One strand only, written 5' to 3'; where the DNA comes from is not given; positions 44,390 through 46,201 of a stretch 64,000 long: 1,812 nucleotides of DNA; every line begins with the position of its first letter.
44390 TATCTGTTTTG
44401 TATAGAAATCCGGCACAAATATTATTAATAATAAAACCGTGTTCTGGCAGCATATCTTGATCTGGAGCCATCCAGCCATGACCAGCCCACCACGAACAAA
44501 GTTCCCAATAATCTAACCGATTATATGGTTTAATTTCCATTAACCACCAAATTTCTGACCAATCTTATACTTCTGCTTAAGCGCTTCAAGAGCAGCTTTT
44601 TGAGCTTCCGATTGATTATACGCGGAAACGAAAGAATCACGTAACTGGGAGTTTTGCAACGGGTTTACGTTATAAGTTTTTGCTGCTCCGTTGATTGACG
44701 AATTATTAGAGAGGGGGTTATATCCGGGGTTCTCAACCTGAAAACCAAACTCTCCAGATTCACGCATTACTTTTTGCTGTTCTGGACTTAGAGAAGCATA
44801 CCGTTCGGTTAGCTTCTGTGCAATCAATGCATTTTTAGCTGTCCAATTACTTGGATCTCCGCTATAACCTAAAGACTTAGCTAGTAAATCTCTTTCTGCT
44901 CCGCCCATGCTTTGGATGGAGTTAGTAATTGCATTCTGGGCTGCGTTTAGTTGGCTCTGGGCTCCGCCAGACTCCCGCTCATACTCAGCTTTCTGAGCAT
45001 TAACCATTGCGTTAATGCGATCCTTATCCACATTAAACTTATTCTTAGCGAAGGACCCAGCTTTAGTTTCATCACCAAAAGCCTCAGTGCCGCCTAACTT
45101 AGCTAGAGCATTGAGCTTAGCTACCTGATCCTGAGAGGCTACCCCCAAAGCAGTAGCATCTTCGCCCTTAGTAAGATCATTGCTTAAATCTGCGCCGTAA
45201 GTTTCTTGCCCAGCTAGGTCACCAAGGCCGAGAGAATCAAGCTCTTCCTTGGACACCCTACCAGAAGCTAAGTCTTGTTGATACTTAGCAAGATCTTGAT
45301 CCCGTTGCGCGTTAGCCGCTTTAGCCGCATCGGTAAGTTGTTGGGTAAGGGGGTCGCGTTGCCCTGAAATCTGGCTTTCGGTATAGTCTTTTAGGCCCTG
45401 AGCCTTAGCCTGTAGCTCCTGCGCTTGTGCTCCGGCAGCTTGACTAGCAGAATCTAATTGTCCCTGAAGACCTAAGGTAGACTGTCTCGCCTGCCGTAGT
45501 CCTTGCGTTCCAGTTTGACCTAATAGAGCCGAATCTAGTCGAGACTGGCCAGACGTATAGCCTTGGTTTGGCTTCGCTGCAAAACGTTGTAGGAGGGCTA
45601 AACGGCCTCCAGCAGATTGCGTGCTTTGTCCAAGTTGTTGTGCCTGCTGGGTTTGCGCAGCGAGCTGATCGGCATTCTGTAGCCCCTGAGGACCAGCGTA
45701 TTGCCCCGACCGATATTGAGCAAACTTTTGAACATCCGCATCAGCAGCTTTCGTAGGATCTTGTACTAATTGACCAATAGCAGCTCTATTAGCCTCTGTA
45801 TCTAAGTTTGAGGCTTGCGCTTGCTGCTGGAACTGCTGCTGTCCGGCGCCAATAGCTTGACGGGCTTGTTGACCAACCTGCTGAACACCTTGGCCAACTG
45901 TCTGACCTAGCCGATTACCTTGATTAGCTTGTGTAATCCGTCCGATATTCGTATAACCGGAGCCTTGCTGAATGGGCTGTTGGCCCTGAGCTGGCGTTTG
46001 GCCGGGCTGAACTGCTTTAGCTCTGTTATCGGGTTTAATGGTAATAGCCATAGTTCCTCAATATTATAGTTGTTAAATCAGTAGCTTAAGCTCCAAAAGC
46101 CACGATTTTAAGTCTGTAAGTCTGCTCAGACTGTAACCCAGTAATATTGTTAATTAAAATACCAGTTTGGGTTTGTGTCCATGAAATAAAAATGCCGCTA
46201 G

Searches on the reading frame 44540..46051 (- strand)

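Call 10: search_protein_families(library=phrogs, proteins=[window:44540-46051:-])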
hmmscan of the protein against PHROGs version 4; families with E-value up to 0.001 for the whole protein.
window:44540-46051:- (503 aa): 0 families

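Call 30: search_protein_families(library=pfam, max_evalue=1, proteins=[window:44540-46051:-])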
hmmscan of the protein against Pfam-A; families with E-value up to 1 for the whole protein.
window:44540-46051:- (503 aa): 1 family
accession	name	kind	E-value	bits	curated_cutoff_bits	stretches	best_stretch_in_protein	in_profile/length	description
PF08669.17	GCV_T_C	-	0.094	13.1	25.9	1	17-58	11-50/80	Glycine cleavage T-protein C-terminal barrel domain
